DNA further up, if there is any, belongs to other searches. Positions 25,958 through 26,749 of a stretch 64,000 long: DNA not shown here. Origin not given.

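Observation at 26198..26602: I-Ssp6803I-like PD-(D/E)XK endonuclease ORF runs 32 nt into tRNA-Tyr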

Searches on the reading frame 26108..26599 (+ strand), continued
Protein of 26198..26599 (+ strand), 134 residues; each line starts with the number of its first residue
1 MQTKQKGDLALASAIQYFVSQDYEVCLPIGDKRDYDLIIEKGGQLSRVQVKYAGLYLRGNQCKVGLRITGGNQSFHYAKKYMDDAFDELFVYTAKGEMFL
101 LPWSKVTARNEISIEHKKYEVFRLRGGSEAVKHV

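Call 26: find_encoding_contigs(protein=P0017, flank=2500, max_places=3)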
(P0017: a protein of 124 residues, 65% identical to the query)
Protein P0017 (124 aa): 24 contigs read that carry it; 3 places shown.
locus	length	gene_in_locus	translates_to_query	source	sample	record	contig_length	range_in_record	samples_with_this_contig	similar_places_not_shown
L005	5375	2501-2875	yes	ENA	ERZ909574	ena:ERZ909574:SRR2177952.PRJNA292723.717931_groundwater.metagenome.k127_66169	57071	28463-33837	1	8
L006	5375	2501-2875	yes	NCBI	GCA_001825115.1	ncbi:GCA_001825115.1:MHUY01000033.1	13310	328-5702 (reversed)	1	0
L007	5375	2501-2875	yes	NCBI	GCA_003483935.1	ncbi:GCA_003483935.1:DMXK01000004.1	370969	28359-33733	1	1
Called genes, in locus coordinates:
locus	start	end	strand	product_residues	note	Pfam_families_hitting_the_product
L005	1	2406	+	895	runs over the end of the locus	PF02861:Clp_N, PF23569:NBD_SMAX1, PF00004:AAA, PF17871:AAA_lid_9, PF00004:AAA, PF07724:AAA_2, PF07728:AAA_5, PF10431:ClpB_D2-small, +6 more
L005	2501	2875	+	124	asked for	PF11645:PDDEXK_5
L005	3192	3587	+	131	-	-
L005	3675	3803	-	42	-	-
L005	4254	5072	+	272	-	-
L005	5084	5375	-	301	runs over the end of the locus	PF01745:IPT, PF01715:IPPT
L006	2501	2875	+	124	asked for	PF11645:PDDEXK_5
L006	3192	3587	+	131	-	-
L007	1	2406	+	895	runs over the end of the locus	PF02861:Clp_N, PF23569:NBD_SMAX1, PF00004:AAA, PF17871:AAA_lid_9, PF00004:AAA, PF07724:AAA_2, PF07728:AAA_5, PF10431:ClpB_D2-small, +6 more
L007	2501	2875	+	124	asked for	PF11645:PDDEXK_5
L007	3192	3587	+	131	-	-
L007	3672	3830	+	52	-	PF00471:Ribosomal_L33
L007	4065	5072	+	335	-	-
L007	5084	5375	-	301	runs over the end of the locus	PF01745:IPT, PF01715:IPPT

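Call 27: find_encoding_contigs(protein=P0043, flank=2500, max_places=2)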
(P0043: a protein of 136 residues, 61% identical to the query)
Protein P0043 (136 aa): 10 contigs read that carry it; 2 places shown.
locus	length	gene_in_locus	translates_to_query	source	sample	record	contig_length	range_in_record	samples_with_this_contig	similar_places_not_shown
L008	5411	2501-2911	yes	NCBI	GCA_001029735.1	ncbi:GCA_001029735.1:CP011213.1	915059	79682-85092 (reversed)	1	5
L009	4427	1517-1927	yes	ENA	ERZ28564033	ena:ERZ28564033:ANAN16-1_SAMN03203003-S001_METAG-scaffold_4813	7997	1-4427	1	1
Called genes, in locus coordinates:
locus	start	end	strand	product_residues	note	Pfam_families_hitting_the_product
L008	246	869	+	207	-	-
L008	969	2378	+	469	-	PF01142:TruD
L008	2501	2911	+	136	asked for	PF11645:PDDEXK_5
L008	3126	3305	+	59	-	PF00471:Ribosomal_L33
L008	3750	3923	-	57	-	-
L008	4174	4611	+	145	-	PF12641:Flavodoxin_3 (weak), PF12724:Flavodoxin_5 (weak)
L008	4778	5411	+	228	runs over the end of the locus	-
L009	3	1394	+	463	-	?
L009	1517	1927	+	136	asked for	PF11645:PDDEXK_5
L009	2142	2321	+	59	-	PF00471:Ribosomal_L33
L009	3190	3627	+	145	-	PF12641:Flavodoxin_3 (weak), PF12724:Flavodoxin_5 (weak)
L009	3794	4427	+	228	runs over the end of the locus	-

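Call 28: find_encoding_contigs(protein=P0100, flank=2500, max_places=2)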
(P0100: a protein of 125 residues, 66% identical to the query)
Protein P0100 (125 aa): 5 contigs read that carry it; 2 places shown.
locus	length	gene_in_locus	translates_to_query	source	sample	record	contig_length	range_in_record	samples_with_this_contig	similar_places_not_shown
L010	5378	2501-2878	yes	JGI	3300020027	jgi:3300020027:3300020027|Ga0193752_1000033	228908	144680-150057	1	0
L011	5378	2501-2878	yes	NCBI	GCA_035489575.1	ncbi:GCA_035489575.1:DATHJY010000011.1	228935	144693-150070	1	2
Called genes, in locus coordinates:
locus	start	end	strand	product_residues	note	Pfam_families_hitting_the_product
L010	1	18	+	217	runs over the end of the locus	PF00515:TPR_1, PF07719:TPR_2 (weak), PF12895:ANAPC3 (weak), PF13374:TPR_10 (weak), PF13424:TPR_12 (weak), PF00515:TPR_1 (weak), PF07719:TPR_2, PF13181:TPR_8 (weak), +11 more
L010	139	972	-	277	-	-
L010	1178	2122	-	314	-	-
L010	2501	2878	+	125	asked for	PF11645:PDDEXK_5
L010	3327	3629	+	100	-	PF00300:His_Phos_1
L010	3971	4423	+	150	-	PF14018:DUF4234 (weak)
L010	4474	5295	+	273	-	PF03473:MOSC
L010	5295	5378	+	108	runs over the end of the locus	-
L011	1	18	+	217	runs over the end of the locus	PF00515:TPR_1, PF07719:TPR_2 (weak), PF12895:ANAPC3 (weak), PF13374:TPR_10 (weak), PF13424:TPR_12 (weak), PF00515:TPR_1 (weak), PF07719:TPR_2, PF13181:TPR_8 (weak), +11 more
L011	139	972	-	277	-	-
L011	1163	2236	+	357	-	-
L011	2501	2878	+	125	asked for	PF11645:PDDEXK_5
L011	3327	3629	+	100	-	PF00300:His_Phos_1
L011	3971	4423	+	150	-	PF14018:DUF4234 (weak)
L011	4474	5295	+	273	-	PF03473:MOSC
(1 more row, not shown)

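Call 53: find_related_loci(query=window:26198-26599:+, collection=viral_contigs, flank=3000)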
Query window:26198-26599:+ (134 aa) in viral_contigs; peptide patterns used: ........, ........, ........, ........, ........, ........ (x = any residue, [..] = any of these).
5 stretches matched a pattern; 4 encode a relative of the query (tblastn E <= 1e-3); 4 distinct loci.
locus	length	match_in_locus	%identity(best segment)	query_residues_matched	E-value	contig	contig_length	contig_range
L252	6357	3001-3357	36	4-124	3e-19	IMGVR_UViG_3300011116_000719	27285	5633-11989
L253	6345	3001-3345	36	4-118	7e-17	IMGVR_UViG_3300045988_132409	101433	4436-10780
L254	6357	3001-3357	34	2-124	5e-14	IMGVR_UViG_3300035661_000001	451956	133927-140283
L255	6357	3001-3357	34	2-124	5e-14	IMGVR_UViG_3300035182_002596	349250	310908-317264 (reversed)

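Call 55: find_encoding_contigs(protein=P0082, flank=2500, max_places=2)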
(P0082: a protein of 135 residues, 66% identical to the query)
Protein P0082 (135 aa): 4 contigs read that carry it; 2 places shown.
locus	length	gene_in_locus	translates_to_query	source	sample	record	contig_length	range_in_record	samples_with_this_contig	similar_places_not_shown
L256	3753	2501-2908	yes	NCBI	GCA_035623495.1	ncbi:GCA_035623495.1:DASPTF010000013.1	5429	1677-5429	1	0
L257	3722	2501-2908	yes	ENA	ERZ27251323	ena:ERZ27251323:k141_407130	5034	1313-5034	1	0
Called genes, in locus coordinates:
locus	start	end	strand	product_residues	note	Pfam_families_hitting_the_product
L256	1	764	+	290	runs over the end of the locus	PF00849:PseudoU_synth_2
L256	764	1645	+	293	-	PF13177:DNA_pol3_delta2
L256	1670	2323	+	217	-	PF13424:TPR_12, PF00515:TPR_1, PF07719:TPR_2 (weak), PF12895:ANAPC3 (weak), PF13374:TPR_10 (weak), PF13424:TPR_12 (weak), PF00515:TPR_1 (weak), PF07719:TPR_2, +12 more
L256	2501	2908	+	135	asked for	PF11645:PDDEXK_5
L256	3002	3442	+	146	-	-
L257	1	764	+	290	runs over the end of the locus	PF00849:PseudoU_synth_2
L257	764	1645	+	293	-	PF13177:DNA_pol3_delta2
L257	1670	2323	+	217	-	PF13424:TPR_12, PF00515:TPR_1, PF07719:TPR_2 (weak), PF12895:ANAPC3 (weak), PF13374:TPR_10 (weak), PF13424:TPR_12 (weak), PF00515:TPR_1 (weak), PF07719:TPR_2, +12 more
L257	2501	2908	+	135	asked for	PF11645:PDDEXK_5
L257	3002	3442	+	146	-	-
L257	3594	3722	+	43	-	?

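Call 56: find_encoding_contigs(protein=P0024, flank=2500, max_places=2)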
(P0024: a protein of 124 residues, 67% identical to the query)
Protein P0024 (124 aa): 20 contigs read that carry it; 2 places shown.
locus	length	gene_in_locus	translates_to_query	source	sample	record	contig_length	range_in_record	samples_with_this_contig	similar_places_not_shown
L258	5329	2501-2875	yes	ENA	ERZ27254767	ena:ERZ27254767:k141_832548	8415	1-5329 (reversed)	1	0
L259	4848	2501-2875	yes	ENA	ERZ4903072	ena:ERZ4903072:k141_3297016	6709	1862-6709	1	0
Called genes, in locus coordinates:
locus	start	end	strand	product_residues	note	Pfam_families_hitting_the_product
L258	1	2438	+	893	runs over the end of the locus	PF02861:Clp_N, PF23569:NBD_SMAX1, PF00004:AAA, PF17871:AAA_lid_9, PF00004:AAA, PF07724:AAA_2, PF07728:AAA_5, PF10431:ClpB_D2-small, +6 more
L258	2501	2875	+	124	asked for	PF11645:PDDEXK_5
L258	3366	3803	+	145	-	-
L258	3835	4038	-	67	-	PF13443:HTH_26, PF01381:HTH_3 (weak)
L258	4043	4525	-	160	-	PF11188:DUF2975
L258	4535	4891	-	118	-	-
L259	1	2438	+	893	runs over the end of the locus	PF02861:Clp_N, PF23569:NBD_SMAX1, PF00004:AAA, PF17871:AAA_lid_9, PF00004:AAA, PF07724:AAA_2, PF07728:AAA_5, PF10431:ClpB_D2-small, +6 more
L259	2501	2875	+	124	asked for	PF11645:PDDEXK_5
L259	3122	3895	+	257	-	PF00440:TetR_N, PF16925:TetR_C_13, PF21993:TetR_C_13_2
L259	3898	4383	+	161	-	PF03352:Adenine_glyco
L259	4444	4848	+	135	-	?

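Call 59: search_protein_families(library=ncbifam, proteins=[window:26198-26599:+, L005:3192-3584:+], max_evalue=0.01)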
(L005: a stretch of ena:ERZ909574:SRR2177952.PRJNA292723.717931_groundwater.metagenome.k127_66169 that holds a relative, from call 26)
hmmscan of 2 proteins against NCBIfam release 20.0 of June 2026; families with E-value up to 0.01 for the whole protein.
window:26198-26599:+ (134 aa): 0 families

L005:3192-3584:+ (131 aa): 0 families

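Call 60: predict_structure(alignment_id=A1)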
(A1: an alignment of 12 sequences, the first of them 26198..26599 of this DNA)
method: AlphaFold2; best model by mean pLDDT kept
length: 134 residues; sequences in the alignment: 12
mean_pLDDT: 83.6   pTM: 0.80
mean pLDDT of the five models: 83.6, 82.0, 80.9, 79.9, 75.9
residues with pLDDT >= 90: 79; 70-90: 30; 50-70: 9; < 50: 16
segments of 3 or more residues with pLDDT < 50: 70-77, 127-134
pLDDT, mean of each block of 10 residues (from residue 1): 86 96 88 84 95 92 80 49 90 96 87 92 69 40
secondary structure, 60 per line:
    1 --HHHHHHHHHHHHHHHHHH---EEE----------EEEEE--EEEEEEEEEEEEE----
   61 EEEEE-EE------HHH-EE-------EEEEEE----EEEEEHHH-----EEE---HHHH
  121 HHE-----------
elements in order: H3-20 E24-26 E37-41 E44-56 E61-65 E88-93 E98-102 E111-113 H117-122

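Call 62: fold_search(model_id=the predicted structure, library=pdb)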
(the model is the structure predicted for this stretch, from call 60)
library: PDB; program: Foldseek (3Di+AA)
matches with E <= 10: 235; with E <= 0.001: 4
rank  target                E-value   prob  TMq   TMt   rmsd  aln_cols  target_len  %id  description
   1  2ost_B                1.3e-08  1.00  0.78  0.71   3.4       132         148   26  The structure of a bacterial homing endonuclease : I-Ssp6803I (released 2007-03-20)
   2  2ost_A                2.1e-08  1.00  0.80  0.72   3.2       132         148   26  The structure of a bacterial homing endonuclease : I-Ssp6803I (released 2007-03-20)
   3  2ost_D                6.5e-07  1.00  0.67  0.68   4.9       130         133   25  The structure of a bacterial homing endonuclease : I-Ssp6803I (released 2007-03-20)
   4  2ost_C                1.2e-06  1.00  0.71  0.69   3.8       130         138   25  The structure of a bacterial homing endonuclease : I-Ssp6803I (released 2007-03-20)
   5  2wcw_B                1.8e-02  1.00  0.54  0.58   4.1       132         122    7  1.6A resolution structure of Archaeoglobus fulgidus Hjc, a Holliday junction resolvase from an archaeal hyperthermophi (released 2009-03-24)
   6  9jsz_B                1.9e-02  1.00  0.51  0.19   5.9       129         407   12  active NbaSPARDA complexes (released 2025-04-02)
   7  4tkd_A                2.2e-02  0.99  0.44  0.48   6.3       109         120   16  Sulfolobus solfataricus HJC mutants (released 2015-08-12)
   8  2wcw_D                3.6e-02  0.99  0.53  0.56   4.3       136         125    7  1.6A resolution structure of Archaeoglobus fulgidus Hjc, a Holliday junction resolvase from an archaeal hyperthermophi (released 2009-03-24)
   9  1rv5_B                4.1e-02  0.94  0.45  0.29   9.2       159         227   15  COMPLEX OF ECORV ENDONUCLEASE WITH D(AAAGAT)/D(ATCTT) (released 1998-11-11)
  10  9qcc_Y                4.3e-02  0.99  0.55  0.21  11.0       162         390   13  Activated XauSPARDA filament assembly with bound dsDNA substrate (released 2025-12-17)
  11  2wcz_B                4.3e-02  0.99  0.49  0.56   6.8       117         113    7  1.6A resolution structure of Archaeoglobus fulgidus Hjc, a Holliday junction resolvase from an archaeal hyperthermophi (released 2009-03-24)
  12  9jt2_B                4.6e-02  0.99  0.51  0.19   8.2       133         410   14  substrate-bound NbaSPARDA complexes (released 2025-04-02)
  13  9vx6_T                5.1e-02  0.99  0.50  0.19   6.5       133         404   10  Helical structure of gRNA-tDNA SPARDA complex (released 2026-01-14)
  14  1bgb_B                5.1e-02  0.91  0.41  0.26   9.2       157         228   13  ECORV ENDONUCLEASE COMPLEX WITH 5'-CGGGATATCCC DNA (released 1998-10-28)
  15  1az0_A                5.1e-02  0.90  0.45  0.29  10.1       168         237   13  ECORV ENDONUCLEASE/DNA COMPLEX (released 1998-06-19)
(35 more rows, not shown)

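Call 83: find_related_loci(query=A1, collection=viral_contigs, flank=1500)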
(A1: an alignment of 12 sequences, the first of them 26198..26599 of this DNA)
Query A1 (134 aa) in viral_contigs; peptide patterns used: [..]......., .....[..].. (x = any residue, [..] = any of these).
31 stretches matched a pattern; 7 encode a relative of the query (tblastn E <= 1e-3); 7 distinct loci.
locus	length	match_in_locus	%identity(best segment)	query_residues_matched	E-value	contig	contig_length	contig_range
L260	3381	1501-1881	37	3-127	5e-20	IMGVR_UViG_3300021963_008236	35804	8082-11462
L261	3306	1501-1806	40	3-102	3e-19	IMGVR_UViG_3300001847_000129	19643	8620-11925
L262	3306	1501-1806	39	3-102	2e-18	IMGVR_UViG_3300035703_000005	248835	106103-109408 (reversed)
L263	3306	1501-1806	39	3-102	6e-18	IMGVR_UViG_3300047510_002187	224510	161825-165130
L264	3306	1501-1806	39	3-102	6e-18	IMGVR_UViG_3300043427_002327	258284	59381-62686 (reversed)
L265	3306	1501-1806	39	3-102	6e-18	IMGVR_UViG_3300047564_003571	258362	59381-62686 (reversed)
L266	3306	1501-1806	39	3-102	6e-18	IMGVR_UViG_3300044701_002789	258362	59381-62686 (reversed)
